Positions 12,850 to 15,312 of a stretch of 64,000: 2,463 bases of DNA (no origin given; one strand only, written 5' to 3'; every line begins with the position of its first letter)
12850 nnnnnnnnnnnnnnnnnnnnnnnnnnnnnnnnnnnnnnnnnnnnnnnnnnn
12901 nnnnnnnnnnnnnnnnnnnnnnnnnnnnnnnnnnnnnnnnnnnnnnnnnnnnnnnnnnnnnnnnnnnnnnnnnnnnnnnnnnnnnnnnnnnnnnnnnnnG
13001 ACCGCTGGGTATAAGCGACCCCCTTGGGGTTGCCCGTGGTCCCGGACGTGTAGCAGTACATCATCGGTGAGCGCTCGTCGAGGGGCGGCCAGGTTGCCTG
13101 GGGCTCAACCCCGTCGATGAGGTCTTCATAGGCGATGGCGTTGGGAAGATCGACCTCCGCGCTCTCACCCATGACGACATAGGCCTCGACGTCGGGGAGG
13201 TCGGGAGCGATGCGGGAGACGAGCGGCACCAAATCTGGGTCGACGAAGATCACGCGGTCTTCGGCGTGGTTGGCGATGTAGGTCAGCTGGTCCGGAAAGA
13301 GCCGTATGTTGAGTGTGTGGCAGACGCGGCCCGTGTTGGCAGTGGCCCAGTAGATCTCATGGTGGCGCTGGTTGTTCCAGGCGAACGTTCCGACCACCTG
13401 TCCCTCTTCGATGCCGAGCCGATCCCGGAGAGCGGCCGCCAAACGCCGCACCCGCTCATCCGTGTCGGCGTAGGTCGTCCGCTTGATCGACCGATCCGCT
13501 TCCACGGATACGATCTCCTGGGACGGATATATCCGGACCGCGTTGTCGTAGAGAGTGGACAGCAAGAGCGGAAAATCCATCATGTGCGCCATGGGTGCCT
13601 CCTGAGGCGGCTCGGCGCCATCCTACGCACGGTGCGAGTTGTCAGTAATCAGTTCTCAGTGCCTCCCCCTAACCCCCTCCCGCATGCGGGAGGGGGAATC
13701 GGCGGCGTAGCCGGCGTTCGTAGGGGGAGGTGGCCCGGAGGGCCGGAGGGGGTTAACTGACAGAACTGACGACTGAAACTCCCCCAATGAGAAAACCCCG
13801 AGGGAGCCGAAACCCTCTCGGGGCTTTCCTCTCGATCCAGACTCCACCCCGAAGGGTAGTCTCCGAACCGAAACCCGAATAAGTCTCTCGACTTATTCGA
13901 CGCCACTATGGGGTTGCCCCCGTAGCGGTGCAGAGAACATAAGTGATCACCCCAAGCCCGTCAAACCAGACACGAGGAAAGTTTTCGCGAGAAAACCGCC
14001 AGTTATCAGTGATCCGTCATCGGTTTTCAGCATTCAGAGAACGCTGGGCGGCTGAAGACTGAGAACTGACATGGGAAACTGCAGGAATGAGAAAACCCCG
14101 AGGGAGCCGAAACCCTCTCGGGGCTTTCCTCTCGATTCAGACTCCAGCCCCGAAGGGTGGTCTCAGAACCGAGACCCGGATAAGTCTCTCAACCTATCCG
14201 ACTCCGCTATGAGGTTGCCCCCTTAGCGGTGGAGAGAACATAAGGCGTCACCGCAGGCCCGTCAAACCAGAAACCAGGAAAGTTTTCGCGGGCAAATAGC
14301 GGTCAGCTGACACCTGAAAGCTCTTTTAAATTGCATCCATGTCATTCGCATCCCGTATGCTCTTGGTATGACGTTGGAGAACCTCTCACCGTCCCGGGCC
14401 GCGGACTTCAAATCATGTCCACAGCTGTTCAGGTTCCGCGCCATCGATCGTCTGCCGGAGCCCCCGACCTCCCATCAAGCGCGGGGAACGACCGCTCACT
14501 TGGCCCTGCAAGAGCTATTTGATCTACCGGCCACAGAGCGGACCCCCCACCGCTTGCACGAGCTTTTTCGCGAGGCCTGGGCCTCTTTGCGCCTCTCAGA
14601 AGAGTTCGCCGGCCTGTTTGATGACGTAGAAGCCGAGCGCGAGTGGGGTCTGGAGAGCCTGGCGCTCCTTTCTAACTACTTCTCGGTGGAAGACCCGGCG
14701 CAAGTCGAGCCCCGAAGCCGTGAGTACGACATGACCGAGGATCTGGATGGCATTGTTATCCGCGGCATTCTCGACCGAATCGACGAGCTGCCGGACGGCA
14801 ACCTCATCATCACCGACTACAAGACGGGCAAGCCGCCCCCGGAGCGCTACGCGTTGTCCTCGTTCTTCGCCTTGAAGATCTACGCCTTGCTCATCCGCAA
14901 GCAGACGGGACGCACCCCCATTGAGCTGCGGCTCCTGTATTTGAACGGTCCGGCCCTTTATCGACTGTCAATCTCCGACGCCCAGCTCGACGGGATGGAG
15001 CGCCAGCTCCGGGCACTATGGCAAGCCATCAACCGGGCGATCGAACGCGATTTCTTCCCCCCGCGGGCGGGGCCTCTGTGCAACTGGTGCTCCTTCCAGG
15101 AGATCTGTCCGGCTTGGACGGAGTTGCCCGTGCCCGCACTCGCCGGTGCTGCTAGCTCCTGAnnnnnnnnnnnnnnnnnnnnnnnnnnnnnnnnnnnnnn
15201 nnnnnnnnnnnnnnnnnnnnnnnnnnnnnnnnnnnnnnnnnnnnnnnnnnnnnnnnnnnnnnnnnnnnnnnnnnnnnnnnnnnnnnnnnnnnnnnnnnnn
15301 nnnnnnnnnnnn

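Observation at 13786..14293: Tandemly duplicated promoter-sRNA-terminator units with compensatory base changes upstream of fadD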

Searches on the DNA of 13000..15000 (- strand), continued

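Call 44: search_with_rna_model(model_id=R1, sources=[window, L001, L002, L003, L004, L007, L008, L009, L010, L011, L013, L016, L018, L019, L020, L025, L027, L034, L037, L038, L041, L043, L044, L045, L046, L048, L049, L050, L053, L056, L061, L065, L066, L067, L068, L069, L070, L071, L074, L076, L077, L078, L083, L084, L087, L089, L091, L093, L096, L097, L098, L099, L101, L102, L103, L112], max_evalue=1e-27, make_alignment=true)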
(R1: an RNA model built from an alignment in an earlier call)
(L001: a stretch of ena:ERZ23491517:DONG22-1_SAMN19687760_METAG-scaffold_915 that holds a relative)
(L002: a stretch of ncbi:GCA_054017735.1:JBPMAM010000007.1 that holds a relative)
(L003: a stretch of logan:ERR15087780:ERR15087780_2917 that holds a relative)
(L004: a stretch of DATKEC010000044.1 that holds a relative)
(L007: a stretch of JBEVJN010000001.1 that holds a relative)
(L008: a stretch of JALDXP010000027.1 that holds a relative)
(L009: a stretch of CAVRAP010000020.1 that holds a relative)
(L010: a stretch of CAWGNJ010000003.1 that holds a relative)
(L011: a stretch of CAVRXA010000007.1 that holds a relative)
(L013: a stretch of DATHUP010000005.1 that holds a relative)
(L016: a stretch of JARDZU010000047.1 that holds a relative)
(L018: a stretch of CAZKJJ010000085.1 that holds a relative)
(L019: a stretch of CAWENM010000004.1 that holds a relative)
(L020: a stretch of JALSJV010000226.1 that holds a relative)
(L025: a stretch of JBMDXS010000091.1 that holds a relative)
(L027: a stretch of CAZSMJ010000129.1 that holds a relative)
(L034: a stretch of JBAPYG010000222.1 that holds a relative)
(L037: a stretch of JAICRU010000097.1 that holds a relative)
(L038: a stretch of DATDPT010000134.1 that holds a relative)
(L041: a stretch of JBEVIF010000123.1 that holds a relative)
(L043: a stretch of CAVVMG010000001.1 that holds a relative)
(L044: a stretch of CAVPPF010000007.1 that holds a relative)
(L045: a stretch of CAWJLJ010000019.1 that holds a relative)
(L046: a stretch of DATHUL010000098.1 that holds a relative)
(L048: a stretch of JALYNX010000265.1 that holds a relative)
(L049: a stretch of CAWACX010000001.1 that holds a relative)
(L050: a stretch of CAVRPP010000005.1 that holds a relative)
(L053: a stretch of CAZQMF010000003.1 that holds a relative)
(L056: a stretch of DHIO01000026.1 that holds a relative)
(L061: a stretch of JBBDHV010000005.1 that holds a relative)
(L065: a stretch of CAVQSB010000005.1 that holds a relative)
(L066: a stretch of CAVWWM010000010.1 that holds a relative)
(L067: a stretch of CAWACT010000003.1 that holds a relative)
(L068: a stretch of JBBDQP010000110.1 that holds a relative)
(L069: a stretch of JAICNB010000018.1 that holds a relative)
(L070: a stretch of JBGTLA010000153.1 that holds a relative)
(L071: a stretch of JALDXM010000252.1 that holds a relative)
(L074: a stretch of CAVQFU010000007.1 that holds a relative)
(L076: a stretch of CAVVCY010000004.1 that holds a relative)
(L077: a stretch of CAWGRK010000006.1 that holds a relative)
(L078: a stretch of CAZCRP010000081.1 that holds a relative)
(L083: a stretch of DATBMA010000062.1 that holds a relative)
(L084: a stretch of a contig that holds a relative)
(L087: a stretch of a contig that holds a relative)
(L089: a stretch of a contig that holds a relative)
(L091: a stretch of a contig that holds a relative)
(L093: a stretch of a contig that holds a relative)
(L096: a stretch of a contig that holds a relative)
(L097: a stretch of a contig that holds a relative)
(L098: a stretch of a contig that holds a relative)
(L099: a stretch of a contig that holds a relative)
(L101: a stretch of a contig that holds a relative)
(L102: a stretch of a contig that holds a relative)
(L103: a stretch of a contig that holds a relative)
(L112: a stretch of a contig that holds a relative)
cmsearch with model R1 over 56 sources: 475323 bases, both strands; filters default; matches with E-value up to 1e-27: 67.
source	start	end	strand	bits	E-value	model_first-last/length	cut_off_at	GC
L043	3319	3477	-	161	3.9e-45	1-159/159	no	0.63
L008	212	370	+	160.3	6.3e-45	1-159/159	no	0.63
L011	6414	6572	+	160.3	6.3e-45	1-159/159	no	0.63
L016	4084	4242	-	160.3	6.3e-45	1-159/159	no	0.63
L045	431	589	+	160.3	6.3e-45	1-159/159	no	0.63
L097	3466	3624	-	159.9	8.1e-45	1-159/159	no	0.63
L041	5213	5371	+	159.1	1.4e-44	1-159/159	no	0.62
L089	1364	1522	+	159.1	1.4e-44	1-159/159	no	0.62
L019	6960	7118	+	158.7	1.8e-44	1-159/159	no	0.64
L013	3224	3380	-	158.4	2.2e-44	1-159/159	no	0.66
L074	5438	5596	+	157.3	4.7e-44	1-159/159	no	0.62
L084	2763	2921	+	156.2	9.8e-44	1-159/159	no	0.62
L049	2103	2260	+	156.2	1e-43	1-159/159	no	0.64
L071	3101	3259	-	155.8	1.3e-43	1-159/159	no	0.61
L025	724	882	+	155.2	1.9e-43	1-159/159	no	0.62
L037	5275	5433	-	155.2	1.9e-43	1-159/159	no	0.62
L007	2147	2305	+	154.3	3.5e-43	1-159/159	no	0.61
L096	1291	1448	-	154.2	3.8e-43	1-159/159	no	0.63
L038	6533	6690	+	154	4.4e-43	1-159/159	no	0.63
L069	2305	2463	+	153.8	5.1e-43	1-159/159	no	0.61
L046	108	264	-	152.8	9.9e-43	1-159/159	no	0.64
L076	6371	6528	+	152.5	1.2e-42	1-159/159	no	0.64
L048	30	187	-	150.6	4.3e-42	1-159/159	no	0.63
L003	4644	4802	+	150.6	4.4e-42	1-159/159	no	0.64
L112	3775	3933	+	148.8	1.4e-41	1-159/159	no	0.64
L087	328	485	-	148.3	2e-41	1-159/159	no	0.65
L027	1121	1278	+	147.8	2.8e-41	1-159/159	no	0.61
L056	6428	6589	-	145.8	1.1e-40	1-159/159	no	0.62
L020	107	264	-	144.6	2.5e-40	1-159/159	no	0.63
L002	4340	4497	+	144.1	3.5e-40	1-159/159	no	0.63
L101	302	463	+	138.6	1.4e-38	1-159/159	no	0.62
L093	298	454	-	137.7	2.6e-38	1-159/159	no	0.66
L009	4040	4201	-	136.2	7e-38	1-159/159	no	0.65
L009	4354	4515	-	136.2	7e-38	1-159/159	no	0.65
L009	4784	4945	-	136.2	7e-38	1-159/159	no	0.65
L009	5642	5803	-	136.2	7e-38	1-159/159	no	0.65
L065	7142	7303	+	135.8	9.6e-38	1-159/159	no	0.65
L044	2154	2315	+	135.4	1.2e-37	1-159/159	no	0.63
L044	3107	3268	+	135.4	1.2e-37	1-159/159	no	0.63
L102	2097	2257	-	135.1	1.5e-37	1-159/159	no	0.68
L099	1519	1674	+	134.4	2.4e-37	1-159/159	no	0.67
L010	4632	4793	+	133.8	3.6e-37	1-159/159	no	0.67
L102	686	847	-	131.6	1.6e-36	1-159/159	no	0.69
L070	3736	3892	-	131.5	1.7e-36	1-159/159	no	0.63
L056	6704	6864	-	130.5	3.4e-36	1-159/159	no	0.68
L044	1785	1945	+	128.5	1.2e-35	1-159/159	no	0.67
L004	7560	7713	-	127.4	2.7e-35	1-159/159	no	0.64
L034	610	762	+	127.3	2.9e-35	1-159/159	no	0.63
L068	3389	3542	+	127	3.5e-35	1-159/159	no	0.65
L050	5483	5643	-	125.9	7.6e-35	1-159/159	no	0.7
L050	3875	4035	-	125.7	8.4e-35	1-159/159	no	0.62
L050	4203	4363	-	125.7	8.4e-35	1-159/159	no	0.62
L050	5169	5329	-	125.7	8.4e-35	1-159/159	no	0.62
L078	4649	4801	+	125.3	1.1e-34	1-159/159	no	0.67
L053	4824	4987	+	122.9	5.7e-34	1-159/159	no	0.64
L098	1783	1938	-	122.2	8.9e-34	1-159/159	no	0.63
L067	3667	3823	+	119.7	4.8e-33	1-159/159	no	0.68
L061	3230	3383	+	119.6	5.3e-33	1-159/159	no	0.63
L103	4139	4297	+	118.4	1.1e-32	1-159/159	no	0.69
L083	1245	1399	-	116.8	3.5e-32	1-159/159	no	0.7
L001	2780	2925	+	114.6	1.5e-31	1-159/159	no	0.62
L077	5563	5719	-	113.8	2.6e-31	1-159/159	no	0.68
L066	6743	6899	-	112.2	7.8e-31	1-159/159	no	0.66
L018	7649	7795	+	110.4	2.6e-30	1-159/159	no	0.63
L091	2849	2997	-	108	1.3e-29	1-159/159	no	0.65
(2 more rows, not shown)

Alignment A4: 67 matches aligned to the model, 174 columns, each read 5' to 3' on its own strand. Consensus structure (alignment columns), stored with it:
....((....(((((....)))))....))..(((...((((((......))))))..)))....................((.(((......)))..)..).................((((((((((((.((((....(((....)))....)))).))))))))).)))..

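Call 53: search_rna_families(sources=[L009, L010, L026, L031, L043, L044, L049, L050, L056, L060, L070, L073, L076, L090, L091, L098, L102, L028], threshold=gathering)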
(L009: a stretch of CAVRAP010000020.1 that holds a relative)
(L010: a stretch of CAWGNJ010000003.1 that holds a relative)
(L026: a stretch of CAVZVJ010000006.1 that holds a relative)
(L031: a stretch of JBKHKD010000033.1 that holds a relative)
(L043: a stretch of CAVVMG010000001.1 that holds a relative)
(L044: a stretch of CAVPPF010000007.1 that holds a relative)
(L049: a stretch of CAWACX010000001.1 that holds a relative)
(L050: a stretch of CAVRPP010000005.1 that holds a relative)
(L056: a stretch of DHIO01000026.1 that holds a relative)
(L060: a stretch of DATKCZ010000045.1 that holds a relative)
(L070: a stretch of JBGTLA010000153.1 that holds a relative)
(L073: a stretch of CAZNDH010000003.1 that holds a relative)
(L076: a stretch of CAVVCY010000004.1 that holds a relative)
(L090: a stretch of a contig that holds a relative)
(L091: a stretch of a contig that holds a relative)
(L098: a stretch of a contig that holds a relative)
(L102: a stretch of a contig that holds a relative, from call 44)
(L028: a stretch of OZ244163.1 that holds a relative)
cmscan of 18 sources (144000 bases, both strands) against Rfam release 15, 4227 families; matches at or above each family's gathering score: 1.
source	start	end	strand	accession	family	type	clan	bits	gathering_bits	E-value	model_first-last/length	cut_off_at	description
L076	4554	4628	+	RF00005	tRNA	Gene; tRNA;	CL00001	75.4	29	2.4e-14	1-71/71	no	tRNA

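Call 61: search_with_rna_model(model_id=R1, sources=[L123, L124, L125, L126, L100, L101, L102, L103, L104, L105, L106, L107, L108, L109, L110, L111, L112, L113, L114, L115, L116, L117, L118, L119, L120, L121, L122], max_evalue=0.00001)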
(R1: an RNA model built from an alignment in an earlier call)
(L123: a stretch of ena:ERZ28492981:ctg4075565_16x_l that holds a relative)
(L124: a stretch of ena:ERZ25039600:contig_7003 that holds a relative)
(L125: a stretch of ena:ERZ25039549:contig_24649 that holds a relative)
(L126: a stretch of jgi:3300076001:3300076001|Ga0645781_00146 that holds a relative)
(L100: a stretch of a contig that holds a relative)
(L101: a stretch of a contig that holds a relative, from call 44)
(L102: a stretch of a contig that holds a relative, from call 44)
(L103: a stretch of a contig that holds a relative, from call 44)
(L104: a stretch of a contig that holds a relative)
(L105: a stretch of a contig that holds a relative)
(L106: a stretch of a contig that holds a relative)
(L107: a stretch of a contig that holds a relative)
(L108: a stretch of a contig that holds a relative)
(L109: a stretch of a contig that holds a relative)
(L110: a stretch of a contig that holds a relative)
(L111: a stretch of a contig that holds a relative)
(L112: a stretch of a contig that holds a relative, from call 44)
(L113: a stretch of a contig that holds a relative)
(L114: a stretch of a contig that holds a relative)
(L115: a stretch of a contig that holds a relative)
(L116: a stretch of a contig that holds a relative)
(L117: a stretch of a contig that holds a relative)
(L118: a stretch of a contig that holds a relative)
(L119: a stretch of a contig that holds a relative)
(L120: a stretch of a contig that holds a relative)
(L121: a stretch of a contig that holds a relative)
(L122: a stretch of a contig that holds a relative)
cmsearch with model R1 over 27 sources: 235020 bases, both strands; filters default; matches with E-value up to 0.00001: 62.
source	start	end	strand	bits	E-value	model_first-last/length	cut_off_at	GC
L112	3775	3933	+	148.8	7e-42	1-159/159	no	0.64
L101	302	463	+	138.6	6.8e-39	1-159/159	no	0.62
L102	2097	2257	-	135.1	7.6e-38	1-159/159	no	0.68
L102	686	847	-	131.6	7.7e-37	1-159/159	no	0.69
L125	5438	5595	-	126.6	2.3e-35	1-159/159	no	0.67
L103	4139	4297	+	118.4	5.6e-33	1-159/159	no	0.69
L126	4867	5024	+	117.3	1.2e-32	1-159/159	no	0.7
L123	5639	5792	+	103.1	1.8e-28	1-159/159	no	0.66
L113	3086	3234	+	94.7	5.2e-26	1-159/159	no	0.68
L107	6274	6428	-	85.3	2.9e-23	1-159/159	no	0.73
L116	6498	6627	+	78.9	2.2e-21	1-159/159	no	0.67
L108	6102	6253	+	72.6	1.6e-19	1-159/159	no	0.64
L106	4705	4855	-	72.2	2e-19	1-159/159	no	0.64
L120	2551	2700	-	72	2.4e-19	1-159/159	no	0.68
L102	1026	1156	-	71.1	4.2e-19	1-159/159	no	0.64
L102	1557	1687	-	71.1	4.2e-19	1-159/159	no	0.64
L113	4064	4246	+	68.4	2.5e-18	1-159/159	no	0.68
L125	5970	6124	+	67.5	4.7e-18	1-159/159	no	0.69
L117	368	519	+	67.3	5.4e-18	1-159/159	no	0.65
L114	4182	4332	-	65.3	2.1e-17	1-159/159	no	0.7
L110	1410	1550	+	63.9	5.5e-17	1-159/159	no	0.6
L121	4779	4944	-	62.9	1.1e-16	1-159/159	no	0.62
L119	4035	4191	+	62.6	1.3e-16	1-159/159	no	0.65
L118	2414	2541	+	61.6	2.6e-16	1-159/159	no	0.72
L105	3998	4123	+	61.3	3.1e-16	1-159/159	no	0.73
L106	3461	3627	-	61.2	3.3e-16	1-159/159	no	0.64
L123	6084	6230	+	61.1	3.7e-16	1-159/159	no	0.59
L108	7108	7323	+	60.7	4.6e-16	1-159/159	no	0.63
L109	2500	2637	+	60.6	5e-16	1-159/159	no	0.71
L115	3751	3909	-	60.3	6.3e-16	1-159/159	no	0.64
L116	6951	7108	+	60.1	7.3e-16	1-159/159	no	0.7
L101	1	79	+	59.2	1.3e-15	59-159/159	5'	0.63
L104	704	843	+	59.1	1.4e-15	1-159/159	no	0.69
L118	3253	3390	+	58.7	1.9e-15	1-159/159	no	0.72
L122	4553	4706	+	58.6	1.9e-15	1-159/159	no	0.69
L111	7286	7400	-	57.7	3.5e-15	1-159/159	no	0.59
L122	5708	5851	+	57.2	5.1e-15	1-159/159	no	0.65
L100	4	156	+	54.8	2.6e-14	1-159/159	no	0.67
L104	21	128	+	54.4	3.4e-14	1-159/159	no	0.72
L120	3038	3196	-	54.3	3.5e-14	1-159/159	no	0.7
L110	929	1056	+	54.1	4e-14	1-159/159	no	0.7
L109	1728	1856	+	53.2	7.6e-14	1-159/159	no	0.73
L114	4662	4716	-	52.4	1.3e-13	103-157/159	no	0.73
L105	5234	5433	+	51.5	2.4e-13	1-159/159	no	0.64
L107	7175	7323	-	50.4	5.1e-13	1-159/159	no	0.7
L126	6260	6308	+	50.2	5.7e-13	108-156/159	no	0.76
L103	4918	4966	+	50.2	5.7e-13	108-156/159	no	0.76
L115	1118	1275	-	48.5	1.8e-12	1-159/159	no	0.68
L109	2141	2187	+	46.5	6.8e-12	109-155/159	no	0.7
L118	2703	2890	+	45.3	1.5e-11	1-159/159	no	0.62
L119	3588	3638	+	39.9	6e-10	107-157/159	no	0.65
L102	1236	1377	-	35.9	8.5e-09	1-159/159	no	0.59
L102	1767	1908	-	35.9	8.5e-09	1-159/159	no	0.59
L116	6741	6876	+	33.6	4.3e-08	1-159/159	no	0.66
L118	3335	3509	-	32.3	1e-07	1-159/159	no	0.65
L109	2582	2753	-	31.6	1.6e-07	1-159/159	no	0.65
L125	6072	6120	-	29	9.2e-07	108-156/159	no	0.65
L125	5800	5909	+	29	9.5e-07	1-159/159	no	0.68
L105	5378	5539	-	27.8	2.1e-06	1-159/159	no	0.67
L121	4644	4834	+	27.3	2.9e-06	1-159/159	no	0.58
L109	2142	2185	-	27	3.7e-06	110-153/159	no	0.68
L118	2844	2887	-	27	3.7e-06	110-153/159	no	0.68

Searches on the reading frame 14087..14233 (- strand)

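Call 51: search_protein_families(library=pfam, proteins=[L096:1590-2852:+, L096:605-1282:+])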
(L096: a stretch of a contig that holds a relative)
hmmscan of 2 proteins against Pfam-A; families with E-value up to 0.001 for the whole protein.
L096:1590-2852:+ (420 aa): 0 families

L096:605-1282:+ (225 aa): 0 families

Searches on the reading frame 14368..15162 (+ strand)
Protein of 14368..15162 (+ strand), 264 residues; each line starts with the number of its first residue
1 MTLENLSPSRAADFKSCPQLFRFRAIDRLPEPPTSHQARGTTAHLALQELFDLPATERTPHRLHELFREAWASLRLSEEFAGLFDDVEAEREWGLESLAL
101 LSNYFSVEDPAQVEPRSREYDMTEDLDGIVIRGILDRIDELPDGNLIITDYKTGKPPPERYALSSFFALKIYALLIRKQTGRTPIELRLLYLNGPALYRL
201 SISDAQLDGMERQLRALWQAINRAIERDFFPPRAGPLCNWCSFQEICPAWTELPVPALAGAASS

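Call 11: search_protein_families(library=pfam, proteins=[window:14368-15162:+])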
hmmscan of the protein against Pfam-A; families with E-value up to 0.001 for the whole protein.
window:14368-15162:+ (264 aa): 1 family
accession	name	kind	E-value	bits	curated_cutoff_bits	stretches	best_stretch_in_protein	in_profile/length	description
PF12705.13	PDDEXK_1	-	3.3e-35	122.7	22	1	6-248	2-247/247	PD-(D/E)XK nuclease superfamily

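Call 63: search_protein_families(library=ncbifam, proteins=[window:14368-15162:+], max_evalue=0.00001)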
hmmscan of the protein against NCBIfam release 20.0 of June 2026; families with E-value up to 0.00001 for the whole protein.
window:14368-15162:+ (264 aa): 3 families
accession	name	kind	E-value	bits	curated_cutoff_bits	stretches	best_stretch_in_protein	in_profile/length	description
TIGR02786.1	addB_alphas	equivalog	6e-11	41.2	486.5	1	21-177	773-928/1024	double-strand break repair protein AddB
TIGR00372.1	cas4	equivalog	3e-10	40.2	65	1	130-248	67-179/180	CRISPR-associated protein Cas4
TIGR03623.1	TIGR03623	subfamily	8.6e-09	34.1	299.6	1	69-161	677-767/876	probable DNA repair protein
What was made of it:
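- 14368..15162 (+): Context only: divergent PD-(D/E)XK (RecB/AddB/Cas4-like) nuclease gene, 264 aa. It is the most consistent neighbour of the RNA gene in relatives. Calls 11, 63 (PF12705).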
